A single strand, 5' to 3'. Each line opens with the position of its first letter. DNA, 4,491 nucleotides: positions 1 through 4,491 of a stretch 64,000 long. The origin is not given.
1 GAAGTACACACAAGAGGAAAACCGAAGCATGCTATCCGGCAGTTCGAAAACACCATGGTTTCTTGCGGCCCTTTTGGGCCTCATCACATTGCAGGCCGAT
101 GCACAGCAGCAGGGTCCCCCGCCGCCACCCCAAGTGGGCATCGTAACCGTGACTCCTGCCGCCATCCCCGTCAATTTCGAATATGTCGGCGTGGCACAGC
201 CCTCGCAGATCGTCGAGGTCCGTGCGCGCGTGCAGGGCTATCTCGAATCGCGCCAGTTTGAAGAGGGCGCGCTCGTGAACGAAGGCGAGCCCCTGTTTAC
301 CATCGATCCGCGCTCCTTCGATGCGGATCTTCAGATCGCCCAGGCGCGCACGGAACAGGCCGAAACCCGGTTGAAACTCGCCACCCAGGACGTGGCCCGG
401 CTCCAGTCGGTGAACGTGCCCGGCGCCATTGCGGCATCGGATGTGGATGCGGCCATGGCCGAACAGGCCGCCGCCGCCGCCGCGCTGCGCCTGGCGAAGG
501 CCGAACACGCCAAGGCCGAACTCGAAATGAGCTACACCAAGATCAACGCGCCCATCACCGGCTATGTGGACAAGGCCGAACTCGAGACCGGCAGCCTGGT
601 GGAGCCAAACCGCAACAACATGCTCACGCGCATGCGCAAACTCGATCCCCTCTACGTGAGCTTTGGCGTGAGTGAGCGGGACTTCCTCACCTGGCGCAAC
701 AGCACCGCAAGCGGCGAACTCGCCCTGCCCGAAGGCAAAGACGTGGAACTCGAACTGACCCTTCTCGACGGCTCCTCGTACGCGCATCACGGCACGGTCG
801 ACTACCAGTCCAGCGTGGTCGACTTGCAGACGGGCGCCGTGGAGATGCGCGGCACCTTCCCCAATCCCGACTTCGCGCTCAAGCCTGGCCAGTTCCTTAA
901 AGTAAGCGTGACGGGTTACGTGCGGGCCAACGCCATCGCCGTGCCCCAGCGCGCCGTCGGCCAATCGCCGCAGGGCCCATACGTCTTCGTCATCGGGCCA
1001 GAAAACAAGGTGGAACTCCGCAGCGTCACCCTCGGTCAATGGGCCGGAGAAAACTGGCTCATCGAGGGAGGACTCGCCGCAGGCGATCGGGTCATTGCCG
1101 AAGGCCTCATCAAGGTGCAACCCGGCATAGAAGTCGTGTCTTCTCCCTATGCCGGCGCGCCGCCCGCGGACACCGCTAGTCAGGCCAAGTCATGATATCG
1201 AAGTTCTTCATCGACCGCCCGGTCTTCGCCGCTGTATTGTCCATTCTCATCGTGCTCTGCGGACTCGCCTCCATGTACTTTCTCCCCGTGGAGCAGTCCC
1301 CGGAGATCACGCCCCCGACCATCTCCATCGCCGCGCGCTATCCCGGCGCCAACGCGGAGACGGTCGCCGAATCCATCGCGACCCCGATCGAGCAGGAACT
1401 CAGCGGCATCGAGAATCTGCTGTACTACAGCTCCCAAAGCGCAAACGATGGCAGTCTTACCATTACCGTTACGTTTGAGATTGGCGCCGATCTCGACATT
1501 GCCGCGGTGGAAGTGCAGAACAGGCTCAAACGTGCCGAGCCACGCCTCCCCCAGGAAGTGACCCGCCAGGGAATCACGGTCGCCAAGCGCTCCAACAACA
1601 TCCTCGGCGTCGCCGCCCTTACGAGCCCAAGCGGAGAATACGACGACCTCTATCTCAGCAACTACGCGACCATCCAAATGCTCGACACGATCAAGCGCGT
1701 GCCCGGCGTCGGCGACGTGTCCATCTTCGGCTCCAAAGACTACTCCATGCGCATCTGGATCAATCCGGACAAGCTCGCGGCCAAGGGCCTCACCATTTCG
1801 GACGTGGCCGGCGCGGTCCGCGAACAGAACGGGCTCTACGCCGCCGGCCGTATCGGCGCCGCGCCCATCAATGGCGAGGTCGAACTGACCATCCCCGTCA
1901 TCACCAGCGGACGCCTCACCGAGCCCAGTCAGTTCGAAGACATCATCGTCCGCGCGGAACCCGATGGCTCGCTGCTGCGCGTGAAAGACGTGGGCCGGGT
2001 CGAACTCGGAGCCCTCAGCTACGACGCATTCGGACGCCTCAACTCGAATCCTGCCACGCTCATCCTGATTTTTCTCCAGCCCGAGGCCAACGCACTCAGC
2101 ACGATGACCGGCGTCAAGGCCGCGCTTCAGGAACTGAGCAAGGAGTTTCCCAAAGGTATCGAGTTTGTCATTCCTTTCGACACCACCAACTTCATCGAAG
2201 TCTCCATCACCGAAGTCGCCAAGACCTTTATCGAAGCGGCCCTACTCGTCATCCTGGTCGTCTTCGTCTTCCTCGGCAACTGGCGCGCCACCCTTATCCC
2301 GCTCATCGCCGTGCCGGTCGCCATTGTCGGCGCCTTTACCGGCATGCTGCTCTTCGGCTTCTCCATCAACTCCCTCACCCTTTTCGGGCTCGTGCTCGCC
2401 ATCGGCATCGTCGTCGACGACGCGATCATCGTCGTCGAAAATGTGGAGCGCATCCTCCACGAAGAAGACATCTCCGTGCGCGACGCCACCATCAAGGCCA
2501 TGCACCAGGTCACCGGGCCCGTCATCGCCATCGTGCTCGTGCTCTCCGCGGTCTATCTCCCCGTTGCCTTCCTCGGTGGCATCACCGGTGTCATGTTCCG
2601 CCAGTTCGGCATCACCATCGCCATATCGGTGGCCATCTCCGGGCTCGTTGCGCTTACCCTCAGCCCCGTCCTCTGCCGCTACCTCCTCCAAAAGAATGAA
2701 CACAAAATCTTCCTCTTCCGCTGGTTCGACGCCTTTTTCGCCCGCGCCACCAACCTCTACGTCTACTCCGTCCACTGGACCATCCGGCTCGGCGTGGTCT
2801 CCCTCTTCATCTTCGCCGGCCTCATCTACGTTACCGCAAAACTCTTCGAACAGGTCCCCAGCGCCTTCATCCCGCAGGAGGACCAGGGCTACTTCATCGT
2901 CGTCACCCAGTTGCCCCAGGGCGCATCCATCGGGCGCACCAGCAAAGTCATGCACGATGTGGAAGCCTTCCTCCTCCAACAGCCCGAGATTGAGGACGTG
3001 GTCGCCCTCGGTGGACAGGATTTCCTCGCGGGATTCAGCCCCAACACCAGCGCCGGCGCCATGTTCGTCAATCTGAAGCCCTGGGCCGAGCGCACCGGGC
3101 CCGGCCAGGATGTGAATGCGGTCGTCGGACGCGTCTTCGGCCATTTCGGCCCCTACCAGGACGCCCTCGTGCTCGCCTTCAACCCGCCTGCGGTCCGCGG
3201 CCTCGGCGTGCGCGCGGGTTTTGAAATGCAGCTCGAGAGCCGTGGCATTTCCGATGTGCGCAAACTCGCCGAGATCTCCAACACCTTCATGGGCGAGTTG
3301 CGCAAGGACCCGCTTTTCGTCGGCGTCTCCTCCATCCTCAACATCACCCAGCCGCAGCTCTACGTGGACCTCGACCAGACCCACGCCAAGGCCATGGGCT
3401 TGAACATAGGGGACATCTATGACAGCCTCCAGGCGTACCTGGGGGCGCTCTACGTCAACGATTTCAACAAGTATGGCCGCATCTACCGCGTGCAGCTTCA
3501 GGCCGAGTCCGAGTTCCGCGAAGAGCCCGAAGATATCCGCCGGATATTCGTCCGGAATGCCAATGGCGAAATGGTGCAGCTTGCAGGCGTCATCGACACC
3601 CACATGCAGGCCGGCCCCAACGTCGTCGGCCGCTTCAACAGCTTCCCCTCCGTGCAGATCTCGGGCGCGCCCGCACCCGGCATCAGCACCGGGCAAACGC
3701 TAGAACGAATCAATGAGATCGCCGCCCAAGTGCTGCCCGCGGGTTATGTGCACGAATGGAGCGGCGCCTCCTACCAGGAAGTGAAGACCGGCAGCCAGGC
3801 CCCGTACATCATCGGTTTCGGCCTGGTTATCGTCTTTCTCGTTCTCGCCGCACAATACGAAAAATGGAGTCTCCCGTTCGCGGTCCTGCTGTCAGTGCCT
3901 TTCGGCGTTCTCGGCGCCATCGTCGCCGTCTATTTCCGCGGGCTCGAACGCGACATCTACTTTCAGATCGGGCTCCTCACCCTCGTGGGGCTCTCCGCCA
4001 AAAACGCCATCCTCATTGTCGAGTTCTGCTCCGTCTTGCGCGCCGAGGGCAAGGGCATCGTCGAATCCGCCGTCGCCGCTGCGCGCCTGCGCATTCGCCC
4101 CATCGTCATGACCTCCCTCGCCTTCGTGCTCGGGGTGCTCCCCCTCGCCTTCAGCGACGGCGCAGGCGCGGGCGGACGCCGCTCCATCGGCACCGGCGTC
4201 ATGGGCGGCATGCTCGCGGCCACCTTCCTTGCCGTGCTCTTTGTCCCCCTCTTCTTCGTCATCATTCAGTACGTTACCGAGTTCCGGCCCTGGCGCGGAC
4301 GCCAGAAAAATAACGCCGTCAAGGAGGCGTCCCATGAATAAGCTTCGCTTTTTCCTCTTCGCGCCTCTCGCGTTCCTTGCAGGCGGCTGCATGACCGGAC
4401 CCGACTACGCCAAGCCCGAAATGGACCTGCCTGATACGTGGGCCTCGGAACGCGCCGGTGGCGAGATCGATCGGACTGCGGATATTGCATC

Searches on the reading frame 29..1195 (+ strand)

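Call 60: search_protein_families(library=pfam, proteins=[window:29-1195:+], max_evalue=0.0001)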
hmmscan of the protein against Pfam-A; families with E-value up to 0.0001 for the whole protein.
window:29-1195:+ (388 aa): 3 families
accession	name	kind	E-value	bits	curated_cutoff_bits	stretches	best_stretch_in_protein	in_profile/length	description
PF16576.10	HlyD_D23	-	2.1e-15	57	30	1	59-289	17-213/214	Barrel-sandwich domain of CusB or HlyD membrane-fusion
PF13437.12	HlyD_3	-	2.8e-09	38.1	22.2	0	64-110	2-49/106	HlyD family secretion protein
PF00529.27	CusB_dom_1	-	1.1e-05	26.1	26.5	1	34-356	2-88/89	Cation efflux system protein CusB domain 1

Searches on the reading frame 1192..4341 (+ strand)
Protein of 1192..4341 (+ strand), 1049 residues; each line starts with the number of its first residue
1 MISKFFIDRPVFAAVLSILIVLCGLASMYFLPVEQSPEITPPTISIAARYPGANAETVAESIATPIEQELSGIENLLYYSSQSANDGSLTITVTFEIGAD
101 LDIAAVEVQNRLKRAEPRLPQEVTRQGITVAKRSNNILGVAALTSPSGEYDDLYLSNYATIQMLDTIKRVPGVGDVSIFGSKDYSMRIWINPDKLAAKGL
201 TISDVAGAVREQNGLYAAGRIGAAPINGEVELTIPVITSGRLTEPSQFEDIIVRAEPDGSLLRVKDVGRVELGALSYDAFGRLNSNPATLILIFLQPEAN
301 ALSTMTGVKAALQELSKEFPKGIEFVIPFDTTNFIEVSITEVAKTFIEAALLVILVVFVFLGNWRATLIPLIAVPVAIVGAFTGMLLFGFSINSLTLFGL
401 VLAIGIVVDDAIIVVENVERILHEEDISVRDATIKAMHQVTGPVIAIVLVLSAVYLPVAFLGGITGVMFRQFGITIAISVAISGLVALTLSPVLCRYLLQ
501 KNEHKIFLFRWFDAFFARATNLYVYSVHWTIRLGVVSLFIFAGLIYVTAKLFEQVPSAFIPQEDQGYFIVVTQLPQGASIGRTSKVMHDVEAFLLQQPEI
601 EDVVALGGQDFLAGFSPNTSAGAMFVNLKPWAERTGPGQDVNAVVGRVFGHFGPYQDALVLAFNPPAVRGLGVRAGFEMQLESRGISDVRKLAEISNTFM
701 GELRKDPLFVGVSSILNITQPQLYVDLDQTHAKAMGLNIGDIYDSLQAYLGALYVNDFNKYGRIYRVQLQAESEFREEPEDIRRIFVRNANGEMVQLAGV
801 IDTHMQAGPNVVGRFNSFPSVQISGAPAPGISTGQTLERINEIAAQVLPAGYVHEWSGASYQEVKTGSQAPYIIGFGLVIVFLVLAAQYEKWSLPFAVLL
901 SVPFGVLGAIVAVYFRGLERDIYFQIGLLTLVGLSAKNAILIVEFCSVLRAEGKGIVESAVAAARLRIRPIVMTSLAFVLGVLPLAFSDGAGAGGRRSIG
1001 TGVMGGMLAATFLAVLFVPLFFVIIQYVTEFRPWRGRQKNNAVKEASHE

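Call 72: find_encoding_contigs(protein=window:1192-4341:+, flank=10000, max_places=5)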
Protein window:1192-4341:+ (1049 aa): 1 contig read that carries it; 1 place shown.
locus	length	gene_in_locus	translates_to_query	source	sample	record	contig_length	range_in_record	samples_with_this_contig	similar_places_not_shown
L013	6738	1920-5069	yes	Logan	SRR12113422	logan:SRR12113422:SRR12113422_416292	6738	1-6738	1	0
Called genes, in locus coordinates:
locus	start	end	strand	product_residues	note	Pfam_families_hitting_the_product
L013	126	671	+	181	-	PF00440:TetR_N, PF17937:TetR_C_28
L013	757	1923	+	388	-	PF25919:BSH_CusB (faint), PF25917:BSH_RND, PF25944:Beta-barrel_RND, PF25967:RND-MFP_C, PF25989:YknX_C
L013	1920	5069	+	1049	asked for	PF00873:ACR_tran, PF03176:MMPL (weak)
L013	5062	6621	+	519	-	PF02321:OEP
